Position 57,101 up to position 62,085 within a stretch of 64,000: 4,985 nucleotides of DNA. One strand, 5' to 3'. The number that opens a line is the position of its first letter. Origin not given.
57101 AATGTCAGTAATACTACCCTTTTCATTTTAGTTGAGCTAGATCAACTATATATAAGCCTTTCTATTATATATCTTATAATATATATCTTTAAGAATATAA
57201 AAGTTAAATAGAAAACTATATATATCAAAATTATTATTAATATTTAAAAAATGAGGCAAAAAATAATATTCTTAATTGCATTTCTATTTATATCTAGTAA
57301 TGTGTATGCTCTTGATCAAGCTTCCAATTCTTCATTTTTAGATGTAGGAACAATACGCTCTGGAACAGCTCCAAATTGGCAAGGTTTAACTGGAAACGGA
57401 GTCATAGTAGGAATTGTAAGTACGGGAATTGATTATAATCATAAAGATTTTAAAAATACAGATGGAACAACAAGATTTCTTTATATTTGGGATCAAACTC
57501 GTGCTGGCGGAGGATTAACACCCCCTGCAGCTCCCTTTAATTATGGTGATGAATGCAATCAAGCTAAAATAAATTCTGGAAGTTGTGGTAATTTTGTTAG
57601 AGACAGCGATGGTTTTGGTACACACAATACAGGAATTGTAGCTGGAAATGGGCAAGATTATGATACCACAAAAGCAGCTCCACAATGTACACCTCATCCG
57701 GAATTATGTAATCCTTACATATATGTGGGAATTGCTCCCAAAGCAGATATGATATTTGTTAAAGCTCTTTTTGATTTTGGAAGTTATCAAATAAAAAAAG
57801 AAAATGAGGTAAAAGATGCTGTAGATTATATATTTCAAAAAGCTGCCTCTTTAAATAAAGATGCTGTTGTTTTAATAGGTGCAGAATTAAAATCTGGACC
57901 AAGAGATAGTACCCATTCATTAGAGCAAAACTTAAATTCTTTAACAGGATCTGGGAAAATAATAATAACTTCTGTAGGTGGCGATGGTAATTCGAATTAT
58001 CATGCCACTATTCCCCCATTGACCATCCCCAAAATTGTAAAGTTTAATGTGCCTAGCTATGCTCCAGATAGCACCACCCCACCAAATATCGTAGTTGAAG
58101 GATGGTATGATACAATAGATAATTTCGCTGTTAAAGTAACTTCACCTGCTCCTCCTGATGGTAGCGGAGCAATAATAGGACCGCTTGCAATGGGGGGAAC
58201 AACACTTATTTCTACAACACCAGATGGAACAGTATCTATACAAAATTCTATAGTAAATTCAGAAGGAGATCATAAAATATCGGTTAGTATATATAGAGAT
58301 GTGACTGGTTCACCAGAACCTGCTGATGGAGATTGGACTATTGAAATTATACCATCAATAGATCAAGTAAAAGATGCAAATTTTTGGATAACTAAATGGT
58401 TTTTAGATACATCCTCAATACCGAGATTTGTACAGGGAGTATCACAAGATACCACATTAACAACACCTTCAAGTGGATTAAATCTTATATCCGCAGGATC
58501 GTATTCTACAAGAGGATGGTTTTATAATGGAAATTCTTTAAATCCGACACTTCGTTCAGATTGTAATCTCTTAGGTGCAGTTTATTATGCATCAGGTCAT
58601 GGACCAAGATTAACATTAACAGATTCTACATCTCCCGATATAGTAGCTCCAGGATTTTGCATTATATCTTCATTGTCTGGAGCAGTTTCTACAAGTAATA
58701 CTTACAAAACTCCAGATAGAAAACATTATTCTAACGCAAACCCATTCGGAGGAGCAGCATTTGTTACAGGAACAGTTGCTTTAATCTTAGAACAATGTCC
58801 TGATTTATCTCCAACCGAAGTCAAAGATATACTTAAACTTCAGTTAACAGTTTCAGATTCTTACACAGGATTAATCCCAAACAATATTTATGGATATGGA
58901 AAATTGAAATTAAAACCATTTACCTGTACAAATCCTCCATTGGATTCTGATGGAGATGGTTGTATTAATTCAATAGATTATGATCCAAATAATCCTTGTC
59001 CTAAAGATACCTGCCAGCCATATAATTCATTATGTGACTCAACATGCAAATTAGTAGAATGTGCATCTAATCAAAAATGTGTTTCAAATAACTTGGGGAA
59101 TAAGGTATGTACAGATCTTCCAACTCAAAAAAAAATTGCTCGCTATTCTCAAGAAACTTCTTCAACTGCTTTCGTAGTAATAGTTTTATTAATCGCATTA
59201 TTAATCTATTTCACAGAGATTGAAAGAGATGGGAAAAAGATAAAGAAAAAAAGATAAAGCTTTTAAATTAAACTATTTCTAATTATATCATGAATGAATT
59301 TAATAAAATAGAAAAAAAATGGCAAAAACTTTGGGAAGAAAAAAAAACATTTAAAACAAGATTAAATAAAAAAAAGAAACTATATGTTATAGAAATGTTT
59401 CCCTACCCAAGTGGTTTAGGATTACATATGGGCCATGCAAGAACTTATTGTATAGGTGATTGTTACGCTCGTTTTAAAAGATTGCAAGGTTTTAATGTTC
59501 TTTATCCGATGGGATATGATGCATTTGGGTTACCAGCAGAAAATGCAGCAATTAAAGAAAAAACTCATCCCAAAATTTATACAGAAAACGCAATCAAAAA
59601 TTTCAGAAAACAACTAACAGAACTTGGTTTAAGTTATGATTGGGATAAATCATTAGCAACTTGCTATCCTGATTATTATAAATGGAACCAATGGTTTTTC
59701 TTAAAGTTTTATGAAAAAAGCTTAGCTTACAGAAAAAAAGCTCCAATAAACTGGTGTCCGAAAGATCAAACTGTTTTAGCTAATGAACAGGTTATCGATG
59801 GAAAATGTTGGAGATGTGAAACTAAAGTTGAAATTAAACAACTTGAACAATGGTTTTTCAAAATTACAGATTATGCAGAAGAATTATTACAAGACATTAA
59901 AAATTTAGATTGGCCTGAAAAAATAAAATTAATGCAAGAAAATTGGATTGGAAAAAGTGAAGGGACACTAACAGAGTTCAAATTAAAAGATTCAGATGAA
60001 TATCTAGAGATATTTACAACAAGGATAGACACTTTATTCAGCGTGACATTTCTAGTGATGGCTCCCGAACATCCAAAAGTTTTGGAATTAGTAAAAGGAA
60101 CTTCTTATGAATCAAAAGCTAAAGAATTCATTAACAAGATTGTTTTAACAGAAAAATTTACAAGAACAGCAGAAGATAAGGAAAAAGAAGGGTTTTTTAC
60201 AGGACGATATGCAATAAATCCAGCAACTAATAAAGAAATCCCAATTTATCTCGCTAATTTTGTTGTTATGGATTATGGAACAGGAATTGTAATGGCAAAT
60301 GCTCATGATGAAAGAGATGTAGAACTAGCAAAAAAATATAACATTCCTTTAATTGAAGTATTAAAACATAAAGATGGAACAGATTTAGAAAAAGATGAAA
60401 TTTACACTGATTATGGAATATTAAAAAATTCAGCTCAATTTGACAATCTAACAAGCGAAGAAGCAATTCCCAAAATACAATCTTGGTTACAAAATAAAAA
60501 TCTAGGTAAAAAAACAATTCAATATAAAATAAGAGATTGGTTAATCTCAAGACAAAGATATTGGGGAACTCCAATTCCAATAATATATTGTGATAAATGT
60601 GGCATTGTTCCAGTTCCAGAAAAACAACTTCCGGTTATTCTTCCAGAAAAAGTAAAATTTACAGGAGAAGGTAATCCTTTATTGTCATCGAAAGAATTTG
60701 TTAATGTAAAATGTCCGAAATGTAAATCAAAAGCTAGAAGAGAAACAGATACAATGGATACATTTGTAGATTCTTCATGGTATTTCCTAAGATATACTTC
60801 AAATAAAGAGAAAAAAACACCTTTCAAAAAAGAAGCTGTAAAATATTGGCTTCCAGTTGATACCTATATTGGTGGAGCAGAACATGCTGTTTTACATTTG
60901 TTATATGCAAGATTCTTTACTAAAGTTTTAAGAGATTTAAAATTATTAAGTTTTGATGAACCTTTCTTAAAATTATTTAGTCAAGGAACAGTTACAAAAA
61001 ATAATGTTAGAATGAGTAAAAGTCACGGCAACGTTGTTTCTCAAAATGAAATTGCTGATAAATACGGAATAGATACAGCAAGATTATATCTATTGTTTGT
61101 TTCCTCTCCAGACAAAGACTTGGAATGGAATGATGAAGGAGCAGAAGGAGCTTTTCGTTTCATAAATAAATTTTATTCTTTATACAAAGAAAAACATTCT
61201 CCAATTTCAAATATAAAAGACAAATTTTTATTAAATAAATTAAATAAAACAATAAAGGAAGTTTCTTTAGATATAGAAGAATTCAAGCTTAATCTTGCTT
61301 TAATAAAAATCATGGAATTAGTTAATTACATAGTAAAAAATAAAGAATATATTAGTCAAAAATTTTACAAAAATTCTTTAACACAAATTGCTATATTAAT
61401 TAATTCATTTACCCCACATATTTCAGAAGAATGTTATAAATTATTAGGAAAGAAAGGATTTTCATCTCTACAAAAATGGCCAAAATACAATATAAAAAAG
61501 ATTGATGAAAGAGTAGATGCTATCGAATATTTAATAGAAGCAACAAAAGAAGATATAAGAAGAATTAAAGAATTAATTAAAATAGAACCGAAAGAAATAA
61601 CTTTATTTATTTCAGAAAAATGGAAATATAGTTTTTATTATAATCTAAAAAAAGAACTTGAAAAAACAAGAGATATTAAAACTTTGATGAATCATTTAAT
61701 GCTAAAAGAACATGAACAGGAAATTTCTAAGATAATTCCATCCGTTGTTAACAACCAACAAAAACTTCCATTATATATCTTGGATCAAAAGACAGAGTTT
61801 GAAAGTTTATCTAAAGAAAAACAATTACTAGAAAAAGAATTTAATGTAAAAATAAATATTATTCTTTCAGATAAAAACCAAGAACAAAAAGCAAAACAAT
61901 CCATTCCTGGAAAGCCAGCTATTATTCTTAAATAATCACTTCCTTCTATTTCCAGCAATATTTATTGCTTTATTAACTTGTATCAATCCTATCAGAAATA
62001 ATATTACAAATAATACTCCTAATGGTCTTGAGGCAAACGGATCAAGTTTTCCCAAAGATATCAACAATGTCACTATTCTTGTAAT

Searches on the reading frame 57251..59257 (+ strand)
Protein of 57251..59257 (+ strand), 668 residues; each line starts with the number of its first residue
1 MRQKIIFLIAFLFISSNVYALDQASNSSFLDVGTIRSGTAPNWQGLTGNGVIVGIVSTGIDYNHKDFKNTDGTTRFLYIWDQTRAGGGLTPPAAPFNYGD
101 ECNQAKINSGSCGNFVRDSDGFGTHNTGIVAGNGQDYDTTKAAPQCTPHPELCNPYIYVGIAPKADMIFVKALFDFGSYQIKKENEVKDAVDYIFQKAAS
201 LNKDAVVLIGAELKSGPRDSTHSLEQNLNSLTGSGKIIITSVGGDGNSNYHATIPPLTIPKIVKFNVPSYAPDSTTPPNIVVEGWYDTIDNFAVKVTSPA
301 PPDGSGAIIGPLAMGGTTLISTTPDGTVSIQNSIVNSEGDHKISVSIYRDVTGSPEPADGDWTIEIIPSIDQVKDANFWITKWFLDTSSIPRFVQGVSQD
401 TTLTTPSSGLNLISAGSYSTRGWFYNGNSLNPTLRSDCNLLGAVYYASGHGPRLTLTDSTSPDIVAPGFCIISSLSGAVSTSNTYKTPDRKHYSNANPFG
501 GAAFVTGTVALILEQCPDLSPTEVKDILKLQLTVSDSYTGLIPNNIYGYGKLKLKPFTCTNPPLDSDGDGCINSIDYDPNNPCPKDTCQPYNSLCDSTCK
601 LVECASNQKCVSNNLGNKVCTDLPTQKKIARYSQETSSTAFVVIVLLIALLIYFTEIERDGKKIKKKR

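Call 19: search_protein_families(library=pfam, proteins=[window:57251-59257:+], max_evalue=0.00001)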
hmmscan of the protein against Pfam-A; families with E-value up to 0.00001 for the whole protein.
window:57251-59257:+ (668 aa): 1 family
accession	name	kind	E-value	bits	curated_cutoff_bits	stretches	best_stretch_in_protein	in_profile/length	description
PF00082.27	Peptidase_S8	-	2.9e-21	76.5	21.8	2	48-251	1-163/288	Subtilase family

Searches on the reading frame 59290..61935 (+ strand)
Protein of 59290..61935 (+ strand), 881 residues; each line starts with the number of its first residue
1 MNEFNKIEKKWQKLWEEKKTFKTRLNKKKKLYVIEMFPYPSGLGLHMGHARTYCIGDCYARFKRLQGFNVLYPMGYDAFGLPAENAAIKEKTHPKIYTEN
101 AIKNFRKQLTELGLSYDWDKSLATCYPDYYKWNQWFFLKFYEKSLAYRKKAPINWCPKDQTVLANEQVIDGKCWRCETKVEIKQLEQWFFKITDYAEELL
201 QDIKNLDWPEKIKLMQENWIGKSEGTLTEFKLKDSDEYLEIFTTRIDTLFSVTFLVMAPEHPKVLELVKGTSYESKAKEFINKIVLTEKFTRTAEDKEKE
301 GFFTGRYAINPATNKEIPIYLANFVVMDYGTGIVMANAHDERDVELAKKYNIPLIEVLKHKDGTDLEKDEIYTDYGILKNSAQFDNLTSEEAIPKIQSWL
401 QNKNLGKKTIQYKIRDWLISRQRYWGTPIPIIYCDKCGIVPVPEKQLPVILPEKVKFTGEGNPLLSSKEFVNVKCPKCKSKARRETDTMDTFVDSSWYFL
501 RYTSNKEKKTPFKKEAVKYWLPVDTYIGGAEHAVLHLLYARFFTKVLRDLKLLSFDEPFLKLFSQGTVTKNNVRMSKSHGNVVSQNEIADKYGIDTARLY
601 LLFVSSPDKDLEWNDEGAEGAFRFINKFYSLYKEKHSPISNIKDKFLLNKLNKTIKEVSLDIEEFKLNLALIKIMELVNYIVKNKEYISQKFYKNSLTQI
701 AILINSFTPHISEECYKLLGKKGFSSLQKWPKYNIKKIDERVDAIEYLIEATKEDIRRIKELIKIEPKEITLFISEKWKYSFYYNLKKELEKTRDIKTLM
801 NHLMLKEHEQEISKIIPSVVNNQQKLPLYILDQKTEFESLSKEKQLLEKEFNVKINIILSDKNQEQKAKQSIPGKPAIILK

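Call 19: search_protein_families(library=pfam, proteins=[window:59290-61935:+], max_evalue=0.00001)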
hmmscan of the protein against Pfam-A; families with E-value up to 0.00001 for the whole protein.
window:59290-61935:+ (881 aa): 5 families
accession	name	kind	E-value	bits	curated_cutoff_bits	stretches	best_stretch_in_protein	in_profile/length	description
PF13603.12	tRNA-synt_1_2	-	1.7e-58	197.6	25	1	217-400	1-184/185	Leucyl-tRNA synthetase, editing domain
PF00133.28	tRNA-synt_1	-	1e-49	169.9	22.7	2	10-220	1-225/414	tRNA synthetases class I (I, L, M and V)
PF09334.17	tRNA-synt_1g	-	3.2e-33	115.5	20.1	1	36-178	6-144/391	tRNA synthetases class I (M)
PF08264.19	Anticodon_1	-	1.4e-16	61.2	25.1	1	644-768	1-141/148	Anticodon-binding domain of tRNA ligase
PF01406.26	tRNA-synt_1e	-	9.7e-06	25.6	27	0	556-604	234-283/301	tRNA synthetases class I (C) catalytic domain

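Call 21: search_protein_families(library=ncbifam, proteins=[window:59290-61935:+], max_evalue=0.00001)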
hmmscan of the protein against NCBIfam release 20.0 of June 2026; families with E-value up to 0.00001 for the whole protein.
window:59290-61935:+ (881 aa): 17 families
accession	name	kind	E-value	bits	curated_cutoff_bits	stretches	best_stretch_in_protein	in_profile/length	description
TIGR00396.1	leuS_bact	equivalog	1.5e-288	959.6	548.4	1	3-741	2-781/843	leucine--tRNA ligase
NF008957.0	PRK12300.1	subfamily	3.2e-101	339.8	677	3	514-880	571-945/946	leucine--tRNA ligase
TIGR00422.1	valS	equivalog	1e-95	321.5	612.1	3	413-871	397-853/863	valine--tRNA ligase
NF009687.0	PRK13208.1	equivalog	2.6e-89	300.4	738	3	3-168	11-189/801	valine--tRNA ligase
TIGR00395.1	leuS_arch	equivalog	8.2e-85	285.5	648.5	3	515-880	566-937/938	leucine--tRNA ligase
NF004349.1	PRK05729.1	equivalog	8.3e-76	255.9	704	3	413-871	390-837/860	valine--tRNA ligase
TIGR00392.1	ileS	equivalog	1.5e-62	212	621.4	2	413-766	459-839/861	isoleucine--tRNA ligase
NF000540.1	alt_ValS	exception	5.4e-38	130.5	900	2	5-85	7-88/827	valine--tRNA ligase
NF011492.0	PRK14900.1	equivalog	2.6e-35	121.6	1783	2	3-166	14-195/1044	valine--tRNA ligase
TIGR00398.1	metG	equivalog_domain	2.8e-33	115.4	336.35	2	37-175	7-141/530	methionine--tRNA ligase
NF008900.0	PRK12267.1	equivalog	2.2e-30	105.7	598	2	27-205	2-178/648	methionine--tRNA ligase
NF001100.0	PRK00133.1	equivalog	2.3e-25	89.2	587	1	27-177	3-149/676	methionine--tRNA ligase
NF000257.1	MupA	exception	2.7e-24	85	1900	2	393-753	415-798/1024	mupirocin-resistant isoleucine--tRNA ligase MupA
NF000258.1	MupB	exception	2.4e-21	75.3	1900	2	410-769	434-812/1033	mupirocin-resistant isoleucine--tRNA ligase MupB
NF040702.1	ileS_w_GNAT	exception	1.8e-18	65.6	1999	2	398-608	623-811/1100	isoleucine--tRNA ligase, N-acetyltransferase domain-containing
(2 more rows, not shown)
